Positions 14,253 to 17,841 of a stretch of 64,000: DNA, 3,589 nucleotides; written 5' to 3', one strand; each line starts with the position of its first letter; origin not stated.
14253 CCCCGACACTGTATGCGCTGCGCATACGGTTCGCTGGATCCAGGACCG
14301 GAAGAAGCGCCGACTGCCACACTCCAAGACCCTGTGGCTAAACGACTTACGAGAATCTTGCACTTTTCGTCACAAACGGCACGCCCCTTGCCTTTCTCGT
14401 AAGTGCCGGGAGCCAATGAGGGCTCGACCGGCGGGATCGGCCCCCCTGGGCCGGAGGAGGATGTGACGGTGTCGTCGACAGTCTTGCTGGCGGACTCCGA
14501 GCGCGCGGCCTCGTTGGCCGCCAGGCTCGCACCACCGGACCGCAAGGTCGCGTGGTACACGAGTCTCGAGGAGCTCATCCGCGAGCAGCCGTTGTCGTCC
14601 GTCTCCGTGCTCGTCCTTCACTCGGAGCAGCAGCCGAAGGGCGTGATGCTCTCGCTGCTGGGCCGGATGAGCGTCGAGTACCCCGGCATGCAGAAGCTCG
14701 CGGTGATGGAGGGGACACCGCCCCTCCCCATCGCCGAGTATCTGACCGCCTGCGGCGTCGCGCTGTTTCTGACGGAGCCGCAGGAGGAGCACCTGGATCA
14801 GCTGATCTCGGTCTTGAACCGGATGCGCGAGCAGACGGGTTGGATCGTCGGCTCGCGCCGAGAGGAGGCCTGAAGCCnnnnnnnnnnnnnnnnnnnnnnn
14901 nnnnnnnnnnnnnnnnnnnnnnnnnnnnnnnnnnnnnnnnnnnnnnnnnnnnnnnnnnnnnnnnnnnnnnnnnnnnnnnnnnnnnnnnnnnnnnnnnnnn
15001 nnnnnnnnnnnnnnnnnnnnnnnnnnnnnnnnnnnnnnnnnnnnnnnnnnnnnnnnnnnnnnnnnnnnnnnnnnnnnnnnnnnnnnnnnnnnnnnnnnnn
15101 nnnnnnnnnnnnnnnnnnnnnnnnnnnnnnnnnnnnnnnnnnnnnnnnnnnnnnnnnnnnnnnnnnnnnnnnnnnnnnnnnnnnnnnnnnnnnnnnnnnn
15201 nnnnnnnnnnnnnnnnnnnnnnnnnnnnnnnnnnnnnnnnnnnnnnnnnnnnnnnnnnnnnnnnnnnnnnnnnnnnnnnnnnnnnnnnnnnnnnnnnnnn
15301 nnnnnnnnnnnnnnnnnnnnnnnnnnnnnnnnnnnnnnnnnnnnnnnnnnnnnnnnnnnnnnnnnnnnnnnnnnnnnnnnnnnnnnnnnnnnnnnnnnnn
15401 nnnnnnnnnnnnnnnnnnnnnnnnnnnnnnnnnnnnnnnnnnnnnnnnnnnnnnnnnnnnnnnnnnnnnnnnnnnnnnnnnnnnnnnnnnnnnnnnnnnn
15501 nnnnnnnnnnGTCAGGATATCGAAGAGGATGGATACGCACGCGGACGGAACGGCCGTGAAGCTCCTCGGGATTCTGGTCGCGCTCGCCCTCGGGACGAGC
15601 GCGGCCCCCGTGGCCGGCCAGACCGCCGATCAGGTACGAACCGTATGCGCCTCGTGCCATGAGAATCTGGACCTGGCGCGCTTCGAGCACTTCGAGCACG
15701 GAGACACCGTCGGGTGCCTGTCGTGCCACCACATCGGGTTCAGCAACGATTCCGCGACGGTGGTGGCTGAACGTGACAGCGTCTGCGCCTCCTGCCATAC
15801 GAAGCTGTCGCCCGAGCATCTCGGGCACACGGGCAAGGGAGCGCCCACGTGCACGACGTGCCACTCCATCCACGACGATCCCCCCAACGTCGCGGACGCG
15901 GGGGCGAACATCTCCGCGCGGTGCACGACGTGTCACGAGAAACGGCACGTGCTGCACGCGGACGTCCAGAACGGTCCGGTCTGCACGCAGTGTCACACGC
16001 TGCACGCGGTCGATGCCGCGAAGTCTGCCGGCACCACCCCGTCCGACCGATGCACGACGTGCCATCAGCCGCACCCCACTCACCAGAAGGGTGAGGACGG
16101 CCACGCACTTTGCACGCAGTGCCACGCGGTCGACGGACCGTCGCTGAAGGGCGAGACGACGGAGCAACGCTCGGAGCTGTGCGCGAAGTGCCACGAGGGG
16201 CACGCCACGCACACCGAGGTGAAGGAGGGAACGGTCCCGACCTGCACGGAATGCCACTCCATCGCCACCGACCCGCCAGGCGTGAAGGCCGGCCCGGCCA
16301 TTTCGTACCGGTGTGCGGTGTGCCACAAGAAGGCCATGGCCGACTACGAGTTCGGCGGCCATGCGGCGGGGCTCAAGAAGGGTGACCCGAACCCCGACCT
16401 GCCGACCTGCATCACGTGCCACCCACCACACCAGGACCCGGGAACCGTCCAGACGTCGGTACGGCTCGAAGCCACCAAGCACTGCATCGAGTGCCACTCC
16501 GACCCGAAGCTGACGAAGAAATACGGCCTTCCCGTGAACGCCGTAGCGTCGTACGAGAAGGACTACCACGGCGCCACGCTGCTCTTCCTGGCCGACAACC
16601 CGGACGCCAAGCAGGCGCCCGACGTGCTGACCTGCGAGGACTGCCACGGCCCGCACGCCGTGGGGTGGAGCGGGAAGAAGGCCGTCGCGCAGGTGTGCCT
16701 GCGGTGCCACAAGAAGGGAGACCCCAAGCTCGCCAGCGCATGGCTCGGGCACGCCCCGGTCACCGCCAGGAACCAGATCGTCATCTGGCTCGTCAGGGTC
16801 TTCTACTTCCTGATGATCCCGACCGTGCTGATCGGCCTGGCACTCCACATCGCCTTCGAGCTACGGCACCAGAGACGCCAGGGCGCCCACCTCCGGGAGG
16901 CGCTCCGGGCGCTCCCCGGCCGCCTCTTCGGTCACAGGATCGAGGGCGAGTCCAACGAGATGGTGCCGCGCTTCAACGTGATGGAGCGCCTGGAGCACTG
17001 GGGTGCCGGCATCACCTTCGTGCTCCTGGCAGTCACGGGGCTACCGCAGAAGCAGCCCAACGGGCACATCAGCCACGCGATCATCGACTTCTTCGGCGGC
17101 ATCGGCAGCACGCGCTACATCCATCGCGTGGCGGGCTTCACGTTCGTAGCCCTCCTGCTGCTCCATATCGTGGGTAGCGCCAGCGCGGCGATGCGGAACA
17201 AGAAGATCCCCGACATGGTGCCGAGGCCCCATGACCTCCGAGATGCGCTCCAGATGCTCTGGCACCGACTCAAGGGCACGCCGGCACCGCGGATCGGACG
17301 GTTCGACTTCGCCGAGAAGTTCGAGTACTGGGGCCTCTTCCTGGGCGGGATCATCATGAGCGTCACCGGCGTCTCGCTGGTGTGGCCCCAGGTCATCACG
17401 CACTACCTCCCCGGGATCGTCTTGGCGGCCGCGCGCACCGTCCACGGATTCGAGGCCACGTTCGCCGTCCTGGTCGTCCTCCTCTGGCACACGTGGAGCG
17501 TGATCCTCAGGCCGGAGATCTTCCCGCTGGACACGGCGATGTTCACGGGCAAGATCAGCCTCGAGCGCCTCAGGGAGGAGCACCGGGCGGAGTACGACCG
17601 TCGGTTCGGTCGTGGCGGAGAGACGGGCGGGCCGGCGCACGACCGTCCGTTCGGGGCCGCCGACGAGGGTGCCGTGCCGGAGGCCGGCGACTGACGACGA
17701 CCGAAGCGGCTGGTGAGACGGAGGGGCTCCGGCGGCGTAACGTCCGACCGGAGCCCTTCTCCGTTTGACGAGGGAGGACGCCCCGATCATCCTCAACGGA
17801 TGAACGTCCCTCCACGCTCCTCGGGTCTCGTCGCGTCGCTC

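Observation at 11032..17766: Heme-sensing kinase / NtrC activator / sigma-54 promoter driving a receiver pair and a 15-heme cytochrome c-b fusion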

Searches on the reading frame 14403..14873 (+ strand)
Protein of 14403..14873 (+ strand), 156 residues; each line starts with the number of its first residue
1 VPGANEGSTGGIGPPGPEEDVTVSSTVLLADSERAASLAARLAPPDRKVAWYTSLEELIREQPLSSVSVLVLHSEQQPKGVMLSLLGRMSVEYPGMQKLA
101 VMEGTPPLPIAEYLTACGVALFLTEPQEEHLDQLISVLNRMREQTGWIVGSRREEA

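Call 3: search_protein_families(library=pfam, proteins=[window:14403-14873:+], max_evalue=0.01)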
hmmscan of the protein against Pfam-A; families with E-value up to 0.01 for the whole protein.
window:14403-14873:+ (156 aa): 0 families

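Call 4: search_protein_families(library=ncbifam, proteins=[window:14403-14873:+], max_evalue=0.01)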
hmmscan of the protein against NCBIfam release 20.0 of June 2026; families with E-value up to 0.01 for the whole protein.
window:14403-14873:+ (156 aa): 0 families

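Call 33: search_protein_families(library=pfam, proteins=[window:14466-14873:+], max_evalue=10)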
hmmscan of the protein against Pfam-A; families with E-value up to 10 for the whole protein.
window:14466-14873:+ (135 aa): 0 families

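Call 39: find_homologous_proteins(query=window:14463-14870:+, max_evalue=0.001)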
Query seq(136 aa) (136 aa): 60 proteins with E <= 0.001 among 108 candidates.
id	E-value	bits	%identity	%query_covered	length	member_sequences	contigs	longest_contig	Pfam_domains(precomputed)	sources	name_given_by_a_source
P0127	1.2e-78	279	99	99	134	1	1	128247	-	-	-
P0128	5.3e-70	251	88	100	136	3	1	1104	-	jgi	jgi:hypothetical protein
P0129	9.0e-65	234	84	99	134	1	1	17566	-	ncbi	-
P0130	1.3e-62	227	78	99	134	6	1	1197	-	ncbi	-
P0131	3.2e-60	220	77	99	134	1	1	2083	-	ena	-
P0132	7.9e-59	215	76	99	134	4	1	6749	-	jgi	-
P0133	1.2e-42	163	65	90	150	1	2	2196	-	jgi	jgi:hypothetical protein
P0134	2.3e-40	155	62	92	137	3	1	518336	-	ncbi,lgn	-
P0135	4.1e-40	155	59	91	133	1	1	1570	-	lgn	-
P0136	3.8e-39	151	59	92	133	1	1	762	-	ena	-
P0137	4.7e-39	151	60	91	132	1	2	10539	-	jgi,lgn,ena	-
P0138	1.5e-38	150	58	92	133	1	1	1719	-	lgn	-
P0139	1.6e-38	149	60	91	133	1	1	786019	-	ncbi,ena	-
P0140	2.0e-38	149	58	91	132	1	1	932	-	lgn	-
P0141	3.1e-38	149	57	92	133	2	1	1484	-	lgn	-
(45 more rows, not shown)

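Call 49: predict_structure(alignment_id=A6)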
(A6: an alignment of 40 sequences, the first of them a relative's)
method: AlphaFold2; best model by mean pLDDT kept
length: 134 residues; sequences in the alignment: 40
mean_pLDDT: 84.0   pTM: 0.80
mean pLDDT of the five models: 84.0, 82.9, 81.8, 81.3, 80.1
residues with pLDDT >= 90: 61; 70-90: 57; 50-70: 9; < 50: 7
segments of 3 or more residues with pLDDT < 50: 128-134
pLDDT, mean of each block of 10 residues (from residue 1): 83 86 88 90 92 80 91 91 89 92 75 90 61 44
secondary structure, 60 per line:
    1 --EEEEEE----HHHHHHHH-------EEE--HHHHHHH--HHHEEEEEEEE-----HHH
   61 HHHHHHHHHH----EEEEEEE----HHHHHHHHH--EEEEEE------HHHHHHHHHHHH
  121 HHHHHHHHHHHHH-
elements in order: E3-8 H13-20 E28-30 H33-39 E45-52 H58-70 E75-81 H86-94 E97-102 H109-133

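Call 54: fold_search(model_id=the predicted structure, library=pdb)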
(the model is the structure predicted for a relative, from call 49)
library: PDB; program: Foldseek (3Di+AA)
matches with E <= 10: 1486; with E <= 0.001: 13
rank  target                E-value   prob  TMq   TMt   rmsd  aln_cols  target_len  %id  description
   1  4dn6_B                4.3e-05  1.00  0.70  0.76   3.1       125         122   17  Crystal structure of a putative pilus assembly protein (cpaE) from Burkholderia thailandensis E264 at 2.80 A resolutio (released 2012-02-29)
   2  4dn6_A                4.8e-05  1.00  0.69  0.73   3.1       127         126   16  Crystal structure of a putative pilus assembly protein (cpaE) from Burkholderia thailandensis E264 at 2.80 A resolutio (released 2012-02-29)
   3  2jk1                  6.7e-05  1.00  0.78  0.76   2.8       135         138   18  Crystal structure of the wild-type HupR receiver domain (released 2008-11-11)
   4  4dad                  1.2e-04  1.00  0.68  0.68   3.0       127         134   18  Crystal structure of a Putative pilus assembly-related protein (BPSS2195) from Burkholderia pseudomallei K96243 at 2.50  (released 2012-01-25)
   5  6swl_B                3.8e-04  1.00  0.63  0.65   4.2       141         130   19  The REC domain of XynC, a response regulator from Geobacillus stearothermophilus (released 2020-10-14)
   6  2vuh                  4.0e-04  1.00  0.74  0.74   3.1       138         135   19  Crystal structure of the D55E mutant of the HupR receiver domain (released 2008-11-11)
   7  3f7a_B                4.3e-04  1.00  0.65  0.27   3.7       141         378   19  Structure of Orthorhombic crystal form of Pseudomonas aeruginosa RssB (released 2009-11-24)
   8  2vui                  4.9e-04  1.00  0.72  0.71   3.1       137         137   20  Crystal structure of the HupR receiver domain in inhibitory phospho- state (released 2008-11-11)
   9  2yxb                  4.9e-04  1.00  0.62  0.60   4.1       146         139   21  Crystal structure of the methylmalonyl-CoA mutase alpha-subunit from Aeropyrum pernix (released 2007-10-30)
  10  3kto_A                5.9e-04  1.00  0.65  0.70   3.7       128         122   17  Crystal structure of response regulator receiver protein from Pseudoalteromonas atlantica (released 2009-12-15)
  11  3crn_B                7.6e-04  1.00  0.65  0.69   3.4       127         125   16  Crystal structure of response regulator receiver domain protein (CheY-like) from Methanospirillum hungatei JF-1 (released 2008-04-22)
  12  6xeh_MODEL_1_A        7.6e-04  1.00  0.63  0.67   3.4       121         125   14  Solution NMR Structure of DE NOVO DESIGNED Rossmann 2x3 Fold Protein r2x3_168, Northeast Structural Genomics C (released 2020-08-05)
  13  3i5a                  8.6e-04  1.00  0.57  0.27   6.6       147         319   16  Crystal structure of full-length WpsR from Pseudomonas syringae (released 2009-08-18)
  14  3crn_A                1.0e-03  1.00  0.70  0.72   3.4       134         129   16  Crystal structure of response regulator receiver domain protein (CheY-like) from Methanospirillum hungatei JF-1 (released 2008-04-22)
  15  3hdv_B                1.0e-03  1.00  0.68  0.71   3.2       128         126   20  Crystal structure of response regulator receiver protein from Pseudomonas putida (released 2009-05-26)
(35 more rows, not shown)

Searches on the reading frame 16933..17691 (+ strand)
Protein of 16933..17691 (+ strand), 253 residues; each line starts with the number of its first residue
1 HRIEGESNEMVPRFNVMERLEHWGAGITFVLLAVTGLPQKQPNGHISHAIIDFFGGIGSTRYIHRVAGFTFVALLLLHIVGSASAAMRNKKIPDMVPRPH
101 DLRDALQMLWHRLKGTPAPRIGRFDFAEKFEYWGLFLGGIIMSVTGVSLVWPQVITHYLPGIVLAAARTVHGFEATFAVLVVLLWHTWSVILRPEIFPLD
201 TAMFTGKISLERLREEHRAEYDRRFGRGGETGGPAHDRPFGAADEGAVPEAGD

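Call 65: search_solved_structures(query=window:16933-17691:+, max_evalue=0.01, show_alignments=2)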
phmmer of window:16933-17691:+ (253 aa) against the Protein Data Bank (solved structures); distinct sequences matched with E-value up to 0.01: 1.
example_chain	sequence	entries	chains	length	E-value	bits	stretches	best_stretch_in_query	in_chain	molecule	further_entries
1kqf_C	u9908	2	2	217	4.7e-05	26.2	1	8-217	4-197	FORMATE DEHYDROGENASE, NITRATE-INDUCIBLE, CYTOCHROME B556(FDN) SUBUNIT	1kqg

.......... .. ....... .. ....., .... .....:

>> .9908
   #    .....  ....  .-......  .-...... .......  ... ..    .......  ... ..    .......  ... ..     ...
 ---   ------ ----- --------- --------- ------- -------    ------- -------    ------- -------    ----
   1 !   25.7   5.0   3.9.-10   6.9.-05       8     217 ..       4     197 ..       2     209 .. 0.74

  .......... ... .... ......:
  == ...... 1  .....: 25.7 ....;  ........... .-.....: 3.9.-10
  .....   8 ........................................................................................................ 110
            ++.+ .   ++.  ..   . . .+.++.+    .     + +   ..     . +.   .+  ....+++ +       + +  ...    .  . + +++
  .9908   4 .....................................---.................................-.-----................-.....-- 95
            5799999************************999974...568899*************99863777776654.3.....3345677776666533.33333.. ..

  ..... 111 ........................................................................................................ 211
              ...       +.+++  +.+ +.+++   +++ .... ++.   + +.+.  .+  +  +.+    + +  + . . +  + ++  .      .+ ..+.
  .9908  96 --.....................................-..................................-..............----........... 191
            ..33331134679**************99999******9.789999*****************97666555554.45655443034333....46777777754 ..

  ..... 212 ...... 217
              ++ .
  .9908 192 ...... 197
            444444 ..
